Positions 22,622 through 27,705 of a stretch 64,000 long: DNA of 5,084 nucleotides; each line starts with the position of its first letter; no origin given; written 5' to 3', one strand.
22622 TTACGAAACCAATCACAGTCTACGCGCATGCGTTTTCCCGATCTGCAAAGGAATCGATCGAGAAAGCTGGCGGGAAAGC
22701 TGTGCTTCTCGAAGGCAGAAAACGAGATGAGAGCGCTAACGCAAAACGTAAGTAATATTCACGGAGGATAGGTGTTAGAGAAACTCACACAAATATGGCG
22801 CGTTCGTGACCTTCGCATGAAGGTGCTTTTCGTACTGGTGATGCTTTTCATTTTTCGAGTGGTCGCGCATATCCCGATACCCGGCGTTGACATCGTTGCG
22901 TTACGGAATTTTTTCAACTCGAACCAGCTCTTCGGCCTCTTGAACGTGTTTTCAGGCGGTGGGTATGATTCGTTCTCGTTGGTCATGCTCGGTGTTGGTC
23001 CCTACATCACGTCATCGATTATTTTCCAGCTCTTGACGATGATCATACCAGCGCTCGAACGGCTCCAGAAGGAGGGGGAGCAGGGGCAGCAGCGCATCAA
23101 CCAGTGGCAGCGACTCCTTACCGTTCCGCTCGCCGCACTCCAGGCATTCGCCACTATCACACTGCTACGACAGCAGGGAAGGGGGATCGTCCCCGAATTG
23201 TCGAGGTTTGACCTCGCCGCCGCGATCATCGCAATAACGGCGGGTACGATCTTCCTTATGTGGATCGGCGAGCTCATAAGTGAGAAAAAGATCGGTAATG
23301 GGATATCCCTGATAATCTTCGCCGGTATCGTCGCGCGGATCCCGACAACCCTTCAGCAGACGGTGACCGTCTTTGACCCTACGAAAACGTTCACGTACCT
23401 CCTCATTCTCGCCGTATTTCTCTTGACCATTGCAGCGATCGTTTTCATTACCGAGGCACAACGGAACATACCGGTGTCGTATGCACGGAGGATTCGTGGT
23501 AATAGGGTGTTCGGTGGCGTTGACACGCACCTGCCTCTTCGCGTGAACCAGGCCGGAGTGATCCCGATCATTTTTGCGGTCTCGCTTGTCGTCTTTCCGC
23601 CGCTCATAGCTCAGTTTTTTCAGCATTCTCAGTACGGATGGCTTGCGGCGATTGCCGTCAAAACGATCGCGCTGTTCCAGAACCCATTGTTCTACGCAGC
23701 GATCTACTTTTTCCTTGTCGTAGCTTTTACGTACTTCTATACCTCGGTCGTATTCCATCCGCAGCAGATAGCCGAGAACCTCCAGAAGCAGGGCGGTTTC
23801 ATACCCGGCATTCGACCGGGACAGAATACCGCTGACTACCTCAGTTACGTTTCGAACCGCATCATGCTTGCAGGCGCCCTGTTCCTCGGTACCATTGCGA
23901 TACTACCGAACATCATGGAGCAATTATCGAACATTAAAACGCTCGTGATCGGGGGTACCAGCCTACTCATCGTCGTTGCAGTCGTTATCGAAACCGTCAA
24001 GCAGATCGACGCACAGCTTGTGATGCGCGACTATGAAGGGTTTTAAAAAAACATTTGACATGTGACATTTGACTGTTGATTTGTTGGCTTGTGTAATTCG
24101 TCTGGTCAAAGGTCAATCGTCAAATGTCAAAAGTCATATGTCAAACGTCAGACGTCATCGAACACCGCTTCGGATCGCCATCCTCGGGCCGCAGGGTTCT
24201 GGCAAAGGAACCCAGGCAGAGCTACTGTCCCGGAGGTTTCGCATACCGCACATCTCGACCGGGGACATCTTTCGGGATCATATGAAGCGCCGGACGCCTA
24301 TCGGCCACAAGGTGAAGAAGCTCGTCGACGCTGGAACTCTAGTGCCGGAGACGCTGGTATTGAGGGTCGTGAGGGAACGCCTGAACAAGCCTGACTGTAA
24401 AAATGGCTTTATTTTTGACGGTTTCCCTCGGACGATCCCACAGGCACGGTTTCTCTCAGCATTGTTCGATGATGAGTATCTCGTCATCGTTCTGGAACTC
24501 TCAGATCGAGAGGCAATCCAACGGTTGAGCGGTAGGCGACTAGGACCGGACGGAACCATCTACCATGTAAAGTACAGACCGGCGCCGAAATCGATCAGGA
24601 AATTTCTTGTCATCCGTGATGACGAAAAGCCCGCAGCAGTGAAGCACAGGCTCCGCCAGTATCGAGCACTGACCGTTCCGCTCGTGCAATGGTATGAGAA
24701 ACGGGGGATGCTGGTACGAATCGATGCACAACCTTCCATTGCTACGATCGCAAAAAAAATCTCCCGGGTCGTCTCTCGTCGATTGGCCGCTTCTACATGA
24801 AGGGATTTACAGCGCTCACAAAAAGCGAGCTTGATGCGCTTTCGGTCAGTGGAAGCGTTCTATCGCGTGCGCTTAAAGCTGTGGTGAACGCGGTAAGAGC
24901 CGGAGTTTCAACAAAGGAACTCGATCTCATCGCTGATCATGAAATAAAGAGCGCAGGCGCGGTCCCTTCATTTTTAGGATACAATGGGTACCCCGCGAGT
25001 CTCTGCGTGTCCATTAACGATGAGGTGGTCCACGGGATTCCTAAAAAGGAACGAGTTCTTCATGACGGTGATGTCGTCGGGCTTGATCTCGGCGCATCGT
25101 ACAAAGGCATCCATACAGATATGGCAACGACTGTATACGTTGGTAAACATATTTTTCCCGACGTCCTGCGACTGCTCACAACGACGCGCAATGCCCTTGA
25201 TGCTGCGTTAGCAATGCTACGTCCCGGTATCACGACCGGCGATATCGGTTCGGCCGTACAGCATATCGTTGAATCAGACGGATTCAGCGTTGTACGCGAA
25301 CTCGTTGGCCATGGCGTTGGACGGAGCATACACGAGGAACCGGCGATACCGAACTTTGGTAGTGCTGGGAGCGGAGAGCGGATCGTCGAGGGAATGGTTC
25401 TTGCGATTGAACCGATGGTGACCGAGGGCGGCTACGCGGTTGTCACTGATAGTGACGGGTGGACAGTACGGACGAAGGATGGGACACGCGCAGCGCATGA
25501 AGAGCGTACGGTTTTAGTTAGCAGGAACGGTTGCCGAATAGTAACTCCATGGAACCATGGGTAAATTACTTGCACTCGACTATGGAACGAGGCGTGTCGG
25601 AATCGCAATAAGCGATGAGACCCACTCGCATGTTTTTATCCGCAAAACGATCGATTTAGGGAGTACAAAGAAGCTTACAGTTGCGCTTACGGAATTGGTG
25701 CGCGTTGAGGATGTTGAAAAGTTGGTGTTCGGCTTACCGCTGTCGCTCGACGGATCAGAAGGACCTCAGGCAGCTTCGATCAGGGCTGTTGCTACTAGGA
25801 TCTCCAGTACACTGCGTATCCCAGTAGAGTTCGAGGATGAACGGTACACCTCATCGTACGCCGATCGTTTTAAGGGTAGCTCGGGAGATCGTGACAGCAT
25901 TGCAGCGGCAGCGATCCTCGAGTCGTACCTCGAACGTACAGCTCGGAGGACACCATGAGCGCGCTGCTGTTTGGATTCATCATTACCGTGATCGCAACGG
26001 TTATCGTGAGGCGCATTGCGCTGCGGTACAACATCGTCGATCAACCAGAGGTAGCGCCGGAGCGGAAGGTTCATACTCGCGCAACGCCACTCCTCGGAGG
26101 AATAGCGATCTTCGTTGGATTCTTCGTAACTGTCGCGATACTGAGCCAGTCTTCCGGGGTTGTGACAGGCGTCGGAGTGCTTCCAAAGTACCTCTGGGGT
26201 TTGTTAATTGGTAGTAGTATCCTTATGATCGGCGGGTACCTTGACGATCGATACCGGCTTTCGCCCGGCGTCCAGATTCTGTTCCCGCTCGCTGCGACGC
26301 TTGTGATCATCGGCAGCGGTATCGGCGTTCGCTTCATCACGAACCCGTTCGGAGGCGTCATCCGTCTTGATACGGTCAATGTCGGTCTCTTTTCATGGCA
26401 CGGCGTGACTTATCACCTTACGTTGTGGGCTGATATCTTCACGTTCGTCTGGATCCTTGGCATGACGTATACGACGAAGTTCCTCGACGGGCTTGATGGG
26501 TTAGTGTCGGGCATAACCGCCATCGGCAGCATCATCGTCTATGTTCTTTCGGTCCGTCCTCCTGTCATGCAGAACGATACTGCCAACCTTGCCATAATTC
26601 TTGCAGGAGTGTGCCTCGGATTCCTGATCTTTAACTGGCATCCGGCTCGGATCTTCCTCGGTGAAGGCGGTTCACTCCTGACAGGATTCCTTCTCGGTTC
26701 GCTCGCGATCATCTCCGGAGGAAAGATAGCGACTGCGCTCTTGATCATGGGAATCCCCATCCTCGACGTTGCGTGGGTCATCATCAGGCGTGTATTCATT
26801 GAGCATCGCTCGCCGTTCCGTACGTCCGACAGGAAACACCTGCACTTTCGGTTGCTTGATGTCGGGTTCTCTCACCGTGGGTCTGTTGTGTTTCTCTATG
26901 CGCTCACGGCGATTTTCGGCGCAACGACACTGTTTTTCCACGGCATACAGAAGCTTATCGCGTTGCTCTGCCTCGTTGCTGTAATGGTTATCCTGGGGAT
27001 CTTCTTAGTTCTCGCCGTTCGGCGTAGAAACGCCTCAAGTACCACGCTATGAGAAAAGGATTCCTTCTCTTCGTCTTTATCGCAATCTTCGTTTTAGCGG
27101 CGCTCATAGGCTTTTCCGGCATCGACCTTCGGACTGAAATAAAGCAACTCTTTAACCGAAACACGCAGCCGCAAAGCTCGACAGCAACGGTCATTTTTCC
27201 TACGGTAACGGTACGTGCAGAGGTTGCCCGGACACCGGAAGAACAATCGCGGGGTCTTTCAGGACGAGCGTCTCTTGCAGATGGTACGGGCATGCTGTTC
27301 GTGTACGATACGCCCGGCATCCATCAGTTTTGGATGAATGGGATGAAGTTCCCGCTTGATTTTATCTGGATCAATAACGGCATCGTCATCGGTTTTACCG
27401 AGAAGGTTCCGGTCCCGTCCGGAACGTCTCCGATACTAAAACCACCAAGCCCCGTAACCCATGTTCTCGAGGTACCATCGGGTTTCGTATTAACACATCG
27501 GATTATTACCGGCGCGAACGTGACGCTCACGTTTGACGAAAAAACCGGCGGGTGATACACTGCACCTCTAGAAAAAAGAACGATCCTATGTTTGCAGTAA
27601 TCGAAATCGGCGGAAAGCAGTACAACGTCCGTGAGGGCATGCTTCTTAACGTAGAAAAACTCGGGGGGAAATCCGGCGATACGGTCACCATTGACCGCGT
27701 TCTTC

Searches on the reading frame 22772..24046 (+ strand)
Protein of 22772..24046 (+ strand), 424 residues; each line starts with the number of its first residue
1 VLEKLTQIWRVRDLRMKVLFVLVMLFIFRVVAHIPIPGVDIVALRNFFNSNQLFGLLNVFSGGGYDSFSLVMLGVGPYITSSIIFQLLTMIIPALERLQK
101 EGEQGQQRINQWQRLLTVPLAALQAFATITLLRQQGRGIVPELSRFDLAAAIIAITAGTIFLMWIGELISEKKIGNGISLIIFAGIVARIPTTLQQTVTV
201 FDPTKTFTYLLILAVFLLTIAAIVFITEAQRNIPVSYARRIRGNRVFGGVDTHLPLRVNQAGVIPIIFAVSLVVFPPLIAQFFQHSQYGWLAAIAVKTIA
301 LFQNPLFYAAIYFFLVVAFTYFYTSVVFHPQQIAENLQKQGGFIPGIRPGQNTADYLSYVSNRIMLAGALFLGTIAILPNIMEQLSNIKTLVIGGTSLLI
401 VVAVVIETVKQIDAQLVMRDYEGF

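Call 30: search_protein_families(library=pfam, proteins=[window:22772-24046:+], max_evalue=0.001)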
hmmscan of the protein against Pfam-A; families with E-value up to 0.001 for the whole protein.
window:22772-24046:+ (424 aa): 1 family
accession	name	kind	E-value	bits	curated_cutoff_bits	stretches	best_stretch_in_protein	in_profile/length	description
PF00344.25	SecY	-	5e-107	358.2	32.2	1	69-409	1-306/306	SecY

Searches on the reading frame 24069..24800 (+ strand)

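Call 30: search_protein_families(library=pfam, proteins=[window:24069-24800:+], max_evalue=0.001)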
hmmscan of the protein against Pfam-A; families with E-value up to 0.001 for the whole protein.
window:24069-24800:+ (243 aa): 5 families
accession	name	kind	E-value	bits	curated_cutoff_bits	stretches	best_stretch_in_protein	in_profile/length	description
PF00406.28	ADK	-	6.8e-43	146.8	26.8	1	38-213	1-150/151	Adenylate kinase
PF13207.12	AAA_17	-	7.2e-22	78.6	27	1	39-156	1-122/136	AAA domain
PF13238.12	AAA_18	-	2.6e-06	28.4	29.4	1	36-157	1-112/128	AAA domain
PF02223.23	Thymidylate_kin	-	0.00014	22.1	27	0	40-101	3-62/185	Thymidylate kinase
PF02224.24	Cytidylate_kin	-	0.00028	21.1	26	1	36-69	1-34/211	Cytidylate kinase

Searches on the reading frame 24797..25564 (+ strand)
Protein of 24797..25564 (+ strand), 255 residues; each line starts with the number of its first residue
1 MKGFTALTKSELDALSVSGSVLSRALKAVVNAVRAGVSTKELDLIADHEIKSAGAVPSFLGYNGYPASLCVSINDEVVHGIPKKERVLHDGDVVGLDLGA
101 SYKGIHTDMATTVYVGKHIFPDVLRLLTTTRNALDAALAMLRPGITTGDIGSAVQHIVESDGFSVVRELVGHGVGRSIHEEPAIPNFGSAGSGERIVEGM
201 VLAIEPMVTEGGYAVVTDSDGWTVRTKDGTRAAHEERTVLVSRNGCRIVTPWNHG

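Call 30: search_protein_families(library=pfam, proteins=[window:24797-25564:+], max_evalue=0.001)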
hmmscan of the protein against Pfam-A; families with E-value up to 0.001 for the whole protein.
window:24797-25564:+ (255 aa): 1 family
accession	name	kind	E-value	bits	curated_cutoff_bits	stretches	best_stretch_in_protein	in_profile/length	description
PF00557.29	Peptidase_M24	-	1.8e-47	162.3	23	1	17-241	5-206/208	Metallopeptidase family M24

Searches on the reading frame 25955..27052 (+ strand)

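Call 30: search_protein_families(library=pfam, proteins=[window:25955-27052:+], max_evalue=0.001)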
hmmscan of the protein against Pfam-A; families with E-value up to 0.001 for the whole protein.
window:25955-27052:+ (365 aa): 1 family
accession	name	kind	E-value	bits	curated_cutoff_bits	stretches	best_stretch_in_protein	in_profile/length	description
PF00953.26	Glycos_transf_4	-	6.7e-29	101.4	27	1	81-254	2-159/160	Glycosyl transferase family 4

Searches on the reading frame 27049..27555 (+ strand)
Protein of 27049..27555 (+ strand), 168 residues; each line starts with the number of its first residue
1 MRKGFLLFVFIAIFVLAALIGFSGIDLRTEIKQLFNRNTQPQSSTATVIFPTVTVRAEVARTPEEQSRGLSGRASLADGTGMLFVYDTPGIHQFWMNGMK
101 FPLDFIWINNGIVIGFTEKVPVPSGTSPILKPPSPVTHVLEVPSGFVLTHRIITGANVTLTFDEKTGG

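Call 79: search_protein_families(library=pfam, proteins=[window:27049-27555:+], max_evalue=0.01)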
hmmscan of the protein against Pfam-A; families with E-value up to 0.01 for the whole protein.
window:27049-27555:+ (168 aa): 1 family
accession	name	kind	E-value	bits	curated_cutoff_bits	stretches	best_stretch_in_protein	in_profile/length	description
PF02643.20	DUF192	-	6.1e-26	90.8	27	1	55-159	1-95/96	Uncharacterized ACR, COG1430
